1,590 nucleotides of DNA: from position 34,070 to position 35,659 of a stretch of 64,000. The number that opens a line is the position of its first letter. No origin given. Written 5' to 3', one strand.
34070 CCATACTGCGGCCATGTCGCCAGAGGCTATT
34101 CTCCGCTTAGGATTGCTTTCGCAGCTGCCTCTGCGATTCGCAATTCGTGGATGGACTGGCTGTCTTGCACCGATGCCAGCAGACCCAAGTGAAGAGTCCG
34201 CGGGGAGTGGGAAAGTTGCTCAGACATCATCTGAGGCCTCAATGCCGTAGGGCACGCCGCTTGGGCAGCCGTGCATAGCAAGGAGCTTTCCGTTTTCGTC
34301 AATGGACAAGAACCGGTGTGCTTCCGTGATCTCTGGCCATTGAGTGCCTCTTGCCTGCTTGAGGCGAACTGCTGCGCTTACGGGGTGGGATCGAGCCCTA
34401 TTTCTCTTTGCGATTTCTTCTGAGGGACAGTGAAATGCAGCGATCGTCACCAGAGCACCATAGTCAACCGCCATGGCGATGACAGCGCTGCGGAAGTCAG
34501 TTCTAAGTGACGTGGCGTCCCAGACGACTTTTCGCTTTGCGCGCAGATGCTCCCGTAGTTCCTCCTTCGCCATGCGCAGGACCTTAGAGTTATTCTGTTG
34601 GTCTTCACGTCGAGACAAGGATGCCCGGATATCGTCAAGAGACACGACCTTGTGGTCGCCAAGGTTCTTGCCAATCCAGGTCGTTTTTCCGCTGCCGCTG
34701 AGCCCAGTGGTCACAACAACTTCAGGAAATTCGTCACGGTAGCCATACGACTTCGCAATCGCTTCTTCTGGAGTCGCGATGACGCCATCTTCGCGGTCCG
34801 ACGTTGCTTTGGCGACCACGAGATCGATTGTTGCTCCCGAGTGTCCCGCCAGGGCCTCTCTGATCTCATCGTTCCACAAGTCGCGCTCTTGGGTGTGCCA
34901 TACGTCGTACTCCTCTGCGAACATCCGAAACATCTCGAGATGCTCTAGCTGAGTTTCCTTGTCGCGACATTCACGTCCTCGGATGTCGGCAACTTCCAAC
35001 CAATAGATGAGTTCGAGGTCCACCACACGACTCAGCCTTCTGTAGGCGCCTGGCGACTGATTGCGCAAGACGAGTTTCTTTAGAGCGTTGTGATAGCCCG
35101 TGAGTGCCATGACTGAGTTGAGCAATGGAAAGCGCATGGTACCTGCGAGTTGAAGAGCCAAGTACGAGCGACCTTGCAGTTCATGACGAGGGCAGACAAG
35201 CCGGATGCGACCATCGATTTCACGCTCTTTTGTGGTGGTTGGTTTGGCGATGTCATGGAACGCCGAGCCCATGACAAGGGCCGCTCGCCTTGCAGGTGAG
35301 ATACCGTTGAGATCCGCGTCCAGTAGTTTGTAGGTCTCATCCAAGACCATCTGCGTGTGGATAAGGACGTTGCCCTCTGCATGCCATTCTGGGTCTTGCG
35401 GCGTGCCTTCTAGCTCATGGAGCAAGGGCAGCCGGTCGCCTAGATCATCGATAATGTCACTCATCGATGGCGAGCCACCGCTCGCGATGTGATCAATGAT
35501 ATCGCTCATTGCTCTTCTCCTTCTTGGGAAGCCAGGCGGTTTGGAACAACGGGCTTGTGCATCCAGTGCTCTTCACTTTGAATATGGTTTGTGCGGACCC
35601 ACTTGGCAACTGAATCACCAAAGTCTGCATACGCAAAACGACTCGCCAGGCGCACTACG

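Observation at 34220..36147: Two-gene RNA healing-and-sealing cassette: ATP-dependent RNA ligase plus HD-phosphoesterase/polynucleotide-kinase fusion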

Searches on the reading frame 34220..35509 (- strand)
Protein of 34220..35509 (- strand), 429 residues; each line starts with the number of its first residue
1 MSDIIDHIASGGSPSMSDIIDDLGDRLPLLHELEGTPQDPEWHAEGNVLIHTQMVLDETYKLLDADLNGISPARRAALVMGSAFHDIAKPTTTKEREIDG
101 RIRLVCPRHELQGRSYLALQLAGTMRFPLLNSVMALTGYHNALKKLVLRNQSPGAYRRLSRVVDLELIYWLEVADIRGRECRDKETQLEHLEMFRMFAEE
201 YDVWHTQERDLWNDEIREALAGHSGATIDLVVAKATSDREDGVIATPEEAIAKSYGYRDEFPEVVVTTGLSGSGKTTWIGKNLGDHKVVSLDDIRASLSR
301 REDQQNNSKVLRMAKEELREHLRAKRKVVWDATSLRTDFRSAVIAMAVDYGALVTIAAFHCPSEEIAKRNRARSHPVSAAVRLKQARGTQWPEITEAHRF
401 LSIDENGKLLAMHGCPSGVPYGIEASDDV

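Call 3: search_protein_families(library=pfam, proteins=[window:34220-35509:-], max_evalue=0.01)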
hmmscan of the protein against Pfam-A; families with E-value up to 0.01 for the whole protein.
window:34220-35509:- (429 aa): 2 families
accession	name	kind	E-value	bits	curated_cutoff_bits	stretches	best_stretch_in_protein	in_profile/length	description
PF13671.12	AAA_33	-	5.9e-23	82.2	27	1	264-383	1-134/143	AAA domain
PF08433.16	KTI12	-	0.0063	16.5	22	0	265-376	4-122/271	Chromatin associated protein KTI12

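Call 4: search_protein_families(library=ncbifam, proteins=[window:34220-35509:-], max_evalue=0.01)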
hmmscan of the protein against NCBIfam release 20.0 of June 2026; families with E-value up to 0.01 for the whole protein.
window:34220-35509:- (429 aa): 4 families
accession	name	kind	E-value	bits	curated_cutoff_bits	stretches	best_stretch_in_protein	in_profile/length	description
TIGR04075.1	bacter_Pnkp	equivalog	1.8e-13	49.6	750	1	264-375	10-122/851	polynucleotide kinase-phosphatase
NF008137.0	PRK10885.1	equivalog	0.00062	18.7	451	1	26-223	206-395/409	multifunctional CCA addition/repair protein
TIGR03574.1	selen_PSTK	equivalog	0.0023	17.4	290.5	1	265-379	2-122/249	L-seryl-tRNA(Sec) kinase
NF005255.0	PRK06762.2-2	equivalog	0.009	16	140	0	263-311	4-56/163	hypothetical protein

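Call 6: search_solved_structures(query=window:34220-35509:-, max_evalue=1, show_alignments=3)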
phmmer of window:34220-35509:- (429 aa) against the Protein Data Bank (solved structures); distinct sequences matched with E-value up to 1: 6.
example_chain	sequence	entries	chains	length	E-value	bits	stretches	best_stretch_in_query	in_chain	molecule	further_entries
4gp7_A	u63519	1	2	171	1.1e-07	34.4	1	264-375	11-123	Metallophosphoesterase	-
4jst_A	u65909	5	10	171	4e-07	32.6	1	264-375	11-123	Metallophosphoesterase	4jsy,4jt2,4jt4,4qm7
4gp6_A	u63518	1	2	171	5.6e-07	32.1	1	264-375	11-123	Metallophosphoesterase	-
4mde_A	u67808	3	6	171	2.7e-06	29.8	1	264-375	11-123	Metallophosphoesterase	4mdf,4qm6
1ly1_A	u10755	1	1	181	0.0021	20.3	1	263-374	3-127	polynucleotide kinase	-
1ltq_A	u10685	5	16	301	0.0042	19.3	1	263-374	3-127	POLYNUCLEOTIDE KINASE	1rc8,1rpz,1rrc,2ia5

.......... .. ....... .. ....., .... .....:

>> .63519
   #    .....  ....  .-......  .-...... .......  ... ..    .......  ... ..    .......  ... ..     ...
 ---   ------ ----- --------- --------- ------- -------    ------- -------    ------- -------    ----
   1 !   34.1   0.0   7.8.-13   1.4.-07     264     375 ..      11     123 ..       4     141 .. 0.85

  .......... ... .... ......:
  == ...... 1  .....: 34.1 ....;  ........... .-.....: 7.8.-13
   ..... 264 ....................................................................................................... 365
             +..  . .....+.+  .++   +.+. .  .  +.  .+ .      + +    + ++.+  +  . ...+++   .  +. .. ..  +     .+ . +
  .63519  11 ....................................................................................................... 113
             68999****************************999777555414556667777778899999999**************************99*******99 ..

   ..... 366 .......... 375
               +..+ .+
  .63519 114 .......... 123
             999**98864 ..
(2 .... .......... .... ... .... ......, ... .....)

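Call 8: search_protein_families(library=padloc, proteins=[window:34220-35509:-], max_evalue=0.01)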
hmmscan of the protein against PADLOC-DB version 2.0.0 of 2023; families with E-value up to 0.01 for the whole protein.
window:34220-35509:- (429 aa): 0 families

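Call 9: search_protein_families(library=phrogs, proteins=[window:34220-35509:-], max_evalue=0.01)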
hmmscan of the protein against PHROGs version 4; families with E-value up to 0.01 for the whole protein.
window:34220-35509:- (429 aa): 6 families
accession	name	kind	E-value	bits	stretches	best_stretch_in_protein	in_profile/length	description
phrog_6931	-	unknown function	3.7e-19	70.1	2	36-190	24-165/343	-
phrog_505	-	other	2.8e-15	57.6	1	263-381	3-132/295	polynucleotide kinase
phrog_2071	-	other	5e-13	50.5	1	252-386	6-138/282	ATPase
phrog_4581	-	head and packaging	0.00019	21.9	1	263-325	125-188/395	terminase small subunit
phrog_8238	-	DNA, RNA and nucleotide metabolism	0.0028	16.8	1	264-374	4-123/737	RNA ligase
phrog_10255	-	other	0.0099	16.6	0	264-314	3-60/230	kinase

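Call 15: find_homologous_proteins(query=window:34220-35509:-, max_evalue=0.00001)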
Query window:34220-35509:- (429 aa): 681 proteins with E <= 0.00001 among 8000 candidates; the best 120 are listed.
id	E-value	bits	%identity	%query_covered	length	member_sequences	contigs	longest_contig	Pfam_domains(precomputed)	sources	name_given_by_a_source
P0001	1.0e-286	968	100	100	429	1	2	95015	PF13671.13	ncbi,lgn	-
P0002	1.9e-209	714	73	100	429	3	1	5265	PF13671.13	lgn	-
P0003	6.1e-204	696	70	100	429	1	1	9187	PF13671.13,PF08433.17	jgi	jgi:predicted kinase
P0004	5.6e-197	673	69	100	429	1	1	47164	PF13671.13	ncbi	-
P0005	8.4e-197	672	69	100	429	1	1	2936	PF13671.13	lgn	-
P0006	4.8e-195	666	69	100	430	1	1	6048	PF13671.13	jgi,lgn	jgi:predicted kinase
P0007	4.0e-194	663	68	100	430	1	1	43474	PF13671.13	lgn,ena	-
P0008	1.5e-193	662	70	99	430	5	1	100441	PF13671.13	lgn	-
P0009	1.6e-191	655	67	100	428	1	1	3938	PF13671.13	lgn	-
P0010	4.9e-189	647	67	99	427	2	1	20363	PF13671.13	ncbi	-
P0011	1.2e-179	616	62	100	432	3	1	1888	PF13671.13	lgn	-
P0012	1.8e-161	556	59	99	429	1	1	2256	PF13671.13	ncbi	-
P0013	8.7e-144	498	54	98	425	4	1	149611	PF13671.13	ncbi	-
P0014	2.0e-132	460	51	100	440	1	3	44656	PF13671.13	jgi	jgi:predicted kinase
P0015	1.0e-130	455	49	96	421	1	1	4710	PF01966.29,PF13671.13,PF08433.17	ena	-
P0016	1.0e-130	455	50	96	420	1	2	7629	PF01966.29,PF13671.13,PF08433.17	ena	-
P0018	8.1e-130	452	48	97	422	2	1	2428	PF01966.29,PF13671.13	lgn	-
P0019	1.1e-129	451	49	96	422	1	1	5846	PF01966.29,PF13671.13,PF08433.17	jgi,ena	-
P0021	2.4e-129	450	49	96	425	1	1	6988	PF01966.29,PF13671.13,PF08433.17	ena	-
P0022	3.2e-129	450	49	96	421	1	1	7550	PF01966.29,PF13671.13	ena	-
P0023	5.8e-129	449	48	96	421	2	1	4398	PF01966.29,PF13671.13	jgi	jgi:predicted kinase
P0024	9.3e-129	448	48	98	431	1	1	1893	PF01966.29,PF13671.13,PF08433.17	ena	-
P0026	9.8e-129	448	49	96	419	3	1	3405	PF01966.29,PF13671.13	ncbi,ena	-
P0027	2.0e-128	447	48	96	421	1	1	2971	PF01966.29,PF13671.13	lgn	-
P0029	4.5e-128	446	48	96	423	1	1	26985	PF01966.29,PF13671.13,PF08433.17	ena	-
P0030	1.8e-127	444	49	96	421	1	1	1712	PF01966.29,PF13671.13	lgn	-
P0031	2.1e-127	444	47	98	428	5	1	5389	PF01966.29,PF13671.13,PF08433.17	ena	-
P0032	3.7e-127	443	48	97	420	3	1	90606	PF01966.29,PF13671.13,PF08433.17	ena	-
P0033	3.8e-127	443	48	96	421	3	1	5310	PF01966.29,PF13671.13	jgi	jgi:predicted kinase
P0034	4.1e-127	443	47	96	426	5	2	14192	PF01966.29,PF13671.13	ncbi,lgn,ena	-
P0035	4.6e-127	443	48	96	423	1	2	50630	PF01966.29,PF13671.13,PF08433.17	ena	-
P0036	4.6e-127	443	48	96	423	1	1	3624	PF01966.29,PF13671.13,PF08433.17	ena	-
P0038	1.3e-126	441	48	96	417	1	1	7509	PF01966.29,PF13671.13,PF08433.17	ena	-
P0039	1.6e-126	441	49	96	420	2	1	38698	PF01966.29,PF13671.13,PF08433.17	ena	-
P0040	3.8e-126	439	48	96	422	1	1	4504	PF01966.29,PF13671.13,PF08433.17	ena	-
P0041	3.9e-126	439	49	96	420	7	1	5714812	PF01966.29,PF13671.13,PF08433.17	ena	-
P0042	6.3e-126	439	49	96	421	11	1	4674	PF01966.29,PF13671.13,PF08433.17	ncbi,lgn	ncbi:MAG: AAA family ATPase [Cyanobacteria bacterium J06629_2]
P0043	6.4e-126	439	48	96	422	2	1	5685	PF01966.29,PF13671.13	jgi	jgi:predicted kinase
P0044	9.0e-126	438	48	96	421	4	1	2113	PF01966.29,PF13671.13,PF08433.17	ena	-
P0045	1.0e-125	438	48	96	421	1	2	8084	PF01966.29,PF13671.13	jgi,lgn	jgi:predicted kinase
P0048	1.4e-125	438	47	96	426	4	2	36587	PF01966.29,PF13671.13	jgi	jgi:predicted kinase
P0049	1.4e-125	438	48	96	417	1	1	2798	PF01966.29,PF13671.13,PF08433.17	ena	-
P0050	1.5e-125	438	48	96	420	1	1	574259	PF01966.29,PF13671.13,PF08433.17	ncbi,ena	-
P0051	2.1e-125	437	49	96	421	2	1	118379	PF01966.29,PF13671.13,PF08433.17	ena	-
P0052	2.5e-125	437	48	96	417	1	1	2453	PF01966.29,PF13671.13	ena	-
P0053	2.8e-125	437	48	97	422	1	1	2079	PF01966.29,PF13671.13,PF08433.17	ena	-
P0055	4.8e-125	436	47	96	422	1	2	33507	PF01966.29,PF13671.13,PF08433.17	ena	-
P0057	6.0e-125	436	48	96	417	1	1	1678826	PF01966.29,PF13671.13,PF08433.17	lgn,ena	-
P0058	6.8e-125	435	49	96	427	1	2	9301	PF01966.29,PF13671.13,PF08433.17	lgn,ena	-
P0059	7.7e-125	435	48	96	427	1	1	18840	PF01966.29,PF13671.13,PF08433.17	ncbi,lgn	-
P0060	9.3e-125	435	48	96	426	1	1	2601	PF01966.29,PF13671.13,PF08433.17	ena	-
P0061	9.5e-125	435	48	96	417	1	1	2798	PF01966.29,PF13671.13,PF08433.17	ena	-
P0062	1.4e-124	434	48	97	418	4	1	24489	PF01966.29,PF13671.13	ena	-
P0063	1.8e-124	434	47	97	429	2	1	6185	PF01966.29,PF13671.13,PF08433.17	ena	-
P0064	2.1e-124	434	48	97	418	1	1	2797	PF01966.29,PF13671.13,PF08433.17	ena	-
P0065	2.6e-124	433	47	96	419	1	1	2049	PF01966.29,PF13671.13,PF08433.17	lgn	-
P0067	4.6e-124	433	48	95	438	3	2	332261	PF01966.29,PF13671.13,PF08433.17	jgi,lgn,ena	-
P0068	5.0e-124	433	47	96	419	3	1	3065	PF01966.29,PF13671.13,PF08433.17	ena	-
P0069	8.1e-124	432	48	96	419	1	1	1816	PF01966.29,PF13671.13,PF08433.17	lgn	-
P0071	9.5e-124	432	48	96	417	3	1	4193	PF01966.29,PF13671.13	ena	-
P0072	1.2e-123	431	47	96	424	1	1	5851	PF01966.29,PF13671.13,PF08433.17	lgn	-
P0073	2.9e-123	430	47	96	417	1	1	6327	PF01966.29,PF13671.13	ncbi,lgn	ncbi:MAG: AAA family ATPase [Xenococcus sp. (in: cyanobacteria)]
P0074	3.7e-123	430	47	100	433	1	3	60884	PF01966.29,PF13671.13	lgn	-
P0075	1.4e-122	428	47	96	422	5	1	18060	PF01966.29,PF13671.13,PF08433.17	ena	-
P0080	3.2e-122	427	47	96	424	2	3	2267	PF01966.29,PF13671.13,PF08433.17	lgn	-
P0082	4.4e-122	426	48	100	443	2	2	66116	PF01966.29,PF13671.13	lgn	-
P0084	7.7e-122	425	49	99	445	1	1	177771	PF01966.29,PF13671.13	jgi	jgi:predicted kinase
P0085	1.1e-121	425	48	100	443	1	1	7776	PF01966.29,PF13671.13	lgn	-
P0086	1.2e-121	425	48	96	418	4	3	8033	PF01966.29,PF13671.13,PF08433.17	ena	-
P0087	1.9e-121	424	47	97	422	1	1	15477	PF01966.29,PF13671.13,PF08433.17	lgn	-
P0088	2.7e-121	424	47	96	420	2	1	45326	PF01966.29,PF13671.13,PF08433.17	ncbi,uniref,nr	ncbi:AAA family ATPase [Waterburya agarophytonicola K14]|uniref:AAA family ATPase n=1 Tax=Waterburya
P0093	5.7e-120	419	49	94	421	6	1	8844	PF01966.29,PF13671.13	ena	-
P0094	7.3e-120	419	47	100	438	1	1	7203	PF01966.29,PF13671.13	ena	-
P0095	7.4e-120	419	47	100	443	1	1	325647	PF01966.29,PF13671.13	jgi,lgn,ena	-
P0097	2.8e-119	417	46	100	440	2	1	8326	PF01966.29,PF13671.13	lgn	-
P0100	8.2e-119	415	47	100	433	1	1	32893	PF01966.29,PF13671.13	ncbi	-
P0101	3.1e-118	413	44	96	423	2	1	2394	PF01966.29,PF13671.13,PF08433.17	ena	-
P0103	8.2e-118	412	48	96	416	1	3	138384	PF01966.29,PF13671.13,PF08433.17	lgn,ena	-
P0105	9.0e-117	409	46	99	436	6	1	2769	PF01966.29,PF13671.13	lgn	-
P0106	1.1e-116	408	48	99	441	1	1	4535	PF01966.29,PF13671.13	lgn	-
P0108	1.9e-116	408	46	96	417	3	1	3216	PF01966.29,PF13671.13,PF08433.17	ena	-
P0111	2.3e-115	404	46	100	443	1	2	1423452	PF01966.29,PF13671.13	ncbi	ncbi:MAG: AAA family ATPase [Nannocystales bacterium]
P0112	3.8e-114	400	46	100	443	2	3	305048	PF01966.29,PF13671.13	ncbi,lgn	-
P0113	1.7e-113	398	48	95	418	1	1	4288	PF01966.29,PF13671.13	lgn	-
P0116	4.0e-112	393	47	96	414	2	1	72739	PF01966.29,PF13671.13,PF08433.17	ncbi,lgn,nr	ncbi:MAG: HD domain-containing protein [Deltaproteobacteria bacterium]|nr:MAG: HD domain-containing 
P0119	7.4e-111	389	45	95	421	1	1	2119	PF01966.29,PF13671.13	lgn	-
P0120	9.0e-111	389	44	99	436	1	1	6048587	PF01966.29,PF13671.13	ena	-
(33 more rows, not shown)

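Call 26: search_dna_similar(query=window:34220-35509:-, collection=plasmids, mode=protein, max_rows=40)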
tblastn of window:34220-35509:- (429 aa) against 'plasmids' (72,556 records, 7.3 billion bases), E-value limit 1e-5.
Records with a match: 59; places in all: 59; records where one place covers at least 80% of the query: 45.
Best place of each record, by identity: <60% 59.
By first word of the organism name: Deinococcus 18; Ralstonia 11; Pseudomonas 6; Vibrio 4; Bacillus 4; Variovorax 3; Bosea 2; Proteus 2; Embleya 2; Sphaerospermopsis 1; and 6 more.
By predicted mobility (MOB-suite, as given by PLSDB): non-mobilizable 35; mobilizable 23; conjugative 1.
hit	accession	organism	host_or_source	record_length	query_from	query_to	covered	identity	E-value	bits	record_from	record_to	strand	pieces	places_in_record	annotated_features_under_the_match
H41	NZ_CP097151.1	Deinococcus sp. QL22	-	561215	1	405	94%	44.3%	3e-97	326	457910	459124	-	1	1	AAA family ATPase | RNA ligase family protein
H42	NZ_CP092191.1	Deinococcus sp. KNUC1210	Setaria viridis,cell ...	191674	4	405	94%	43.7%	6e-95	319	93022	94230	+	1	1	AAA family ATPase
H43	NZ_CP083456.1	Deinococcus taeanensis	whole organism,coastal dune soil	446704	14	418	94%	43.3%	2e-90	306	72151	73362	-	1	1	AAA family ATPase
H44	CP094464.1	Deinococcus radiodurans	prokaryote,soil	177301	1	400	93%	37.3%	2e-58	213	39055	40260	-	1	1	AAA family ATPase | TIGR02452 family protein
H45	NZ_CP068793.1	Deinococcus radiodurans R1 = ATCC 13939 = DSM 20539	cell culture,Orsay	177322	1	400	93%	37.3%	2e-58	213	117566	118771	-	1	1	AAA family ATPase | TIGR02452 family protein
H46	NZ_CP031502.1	Deinococcus radiodurans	Single cell,Irradiated ground pork and ...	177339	1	400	93%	37.3%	2e-58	213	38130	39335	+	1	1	AAA family ATPase | TIGR02452 family protein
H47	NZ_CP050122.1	Deinococcus radiodurans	whole organism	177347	1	400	93%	37.3%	2e-58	213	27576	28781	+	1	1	AAA family ATPase | TIGR02452 family protein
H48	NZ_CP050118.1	Deinococcus radiodurans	whole organism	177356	1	400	93%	37.3%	2e-58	213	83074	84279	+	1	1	AAA family ATPase | TIGR02452 family protein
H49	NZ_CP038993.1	Deinococcus radiodurans R1 = ATCC 13939 = DSM 20539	cell culture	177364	1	400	93%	37.3%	2e-58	213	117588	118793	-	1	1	AAA family ATPase | TIGR02452 family protein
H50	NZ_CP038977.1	Deinococcus radiodurans R1 = ATCC 13939 = DSM 20539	cell culture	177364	1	400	93%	37.3%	2e-58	213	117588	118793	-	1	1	AAA family ATPase | TIGR02452 family protein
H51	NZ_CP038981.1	Deinococcus radiodurans R1 = ATCC 13939 = DSM 20539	cell culture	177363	1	400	93%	37.3%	2e-58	213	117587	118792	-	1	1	AAA family ATPase | TIGR02452 family protein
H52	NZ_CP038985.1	Deinococcus radiodurans R1 = ATCC 13939 = DSM 20539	cell culture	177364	1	400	93%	37.3%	2e-58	213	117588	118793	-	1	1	AAA family ATPase | TIGR02452 family protein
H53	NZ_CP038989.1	Deinococcus radiodurans R1 = ATCC 13939 = DSM 20539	cell culture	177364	1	400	93%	37.3%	2e-58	213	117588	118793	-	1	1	AAA family ATPase | TIGR02452 family protein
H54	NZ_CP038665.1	Deinococcus radiodurans R1 = ATCC 13939 = DSM 20539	cell culture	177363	1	400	93%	37.3%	2e-58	213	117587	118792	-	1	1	AAA family ATPase | TIGR02452 family protein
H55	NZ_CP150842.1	Deinococcus radiodurans R1 = ATCC 13939 = DSM 20539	Single cell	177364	1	400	93%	37.3%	2e-58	213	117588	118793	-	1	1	AAA family ATPase | TIGR02452 family protein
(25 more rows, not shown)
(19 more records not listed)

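Call 28: get_annotated_region(hit=H41, flank=5000)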
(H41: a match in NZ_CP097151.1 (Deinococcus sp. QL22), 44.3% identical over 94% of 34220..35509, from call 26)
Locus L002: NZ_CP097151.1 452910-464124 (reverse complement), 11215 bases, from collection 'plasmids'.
description: Deinococcus sp. QL22 plasmid unnamed4, complete sequence
organism: Deinococcus sp. QL22 (NCBI taxid 2939437)
taxonomy: Bacteria; Deinococcota; Deinococci; Deinococcales; Deinococcaceae; Deinococcus; Deinococcus sp. QL22
host: -; source: -; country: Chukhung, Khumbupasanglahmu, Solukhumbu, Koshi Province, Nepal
typing (MOB-suite, as given by PLSDB): non-mobilizable
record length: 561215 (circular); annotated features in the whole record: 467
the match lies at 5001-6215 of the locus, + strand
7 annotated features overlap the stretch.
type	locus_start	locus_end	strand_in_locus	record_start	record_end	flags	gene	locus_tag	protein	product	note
CDS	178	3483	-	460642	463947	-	-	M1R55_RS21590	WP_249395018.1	hypothetical protein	-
CDS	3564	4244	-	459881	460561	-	-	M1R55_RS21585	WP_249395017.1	hypothetical protein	-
CDS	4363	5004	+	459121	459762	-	-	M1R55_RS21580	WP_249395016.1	RNA ligase family protein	-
CDS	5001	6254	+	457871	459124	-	-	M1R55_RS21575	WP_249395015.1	AAA family ATPase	-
CDS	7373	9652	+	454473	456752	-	-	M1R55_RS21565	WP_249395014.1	uracil-DNA glycosylase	GO:0006284 - base-excision repair [Evidence IEA]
CDS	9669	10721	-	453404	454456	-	dinB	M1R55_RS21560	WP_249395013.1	DNA polymerase IV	GO:0006281 - DNA repair [Evidence IEA]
CDS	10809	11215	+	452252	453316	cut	-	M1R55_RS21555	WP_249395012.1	spore photoproduct lyase family protein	-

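Call 33: find_encoding_contigs(protein=P0001, flank=10000, max_places=3)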
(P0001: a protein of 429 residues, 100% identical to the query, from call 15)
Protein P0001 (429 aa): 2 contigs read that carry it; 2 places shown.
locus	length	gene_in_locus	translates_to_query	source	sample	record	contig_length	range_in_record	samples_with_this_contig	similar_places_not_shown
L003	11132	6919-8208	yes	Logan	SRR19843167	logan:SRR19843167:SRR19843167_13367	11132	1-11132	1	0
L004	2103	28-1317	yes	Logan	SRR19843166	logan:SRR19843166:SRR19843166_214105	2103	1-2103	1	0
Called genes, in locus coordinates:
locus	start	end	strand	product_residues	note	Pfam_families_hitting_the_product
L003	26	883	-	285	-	PF01370:Epimerase (faint), PF04321:RmlD_sub_bind (faint), PF05368:NmrA, PF13460:NAD_binding_10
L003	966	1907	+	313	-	PF00126:HTH_1, PF03466:LysR_substrate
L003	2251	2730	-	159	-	PF22551:TY-Chap1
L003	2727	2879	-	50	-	-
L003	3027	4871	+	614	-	-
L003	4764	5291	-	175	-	-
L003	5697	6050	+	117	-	-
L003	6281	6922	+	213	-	PF09414:RNA_ligase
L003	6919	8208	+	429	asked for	PF13671:AAA_33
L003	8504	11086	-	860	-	PF11617:Cu-binding_MopE (weak), PF10102:DUF2341 (weak), PF13385:Laminin_G_3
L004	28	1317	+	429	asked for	PF13671:AAA_33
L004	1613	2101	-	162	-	?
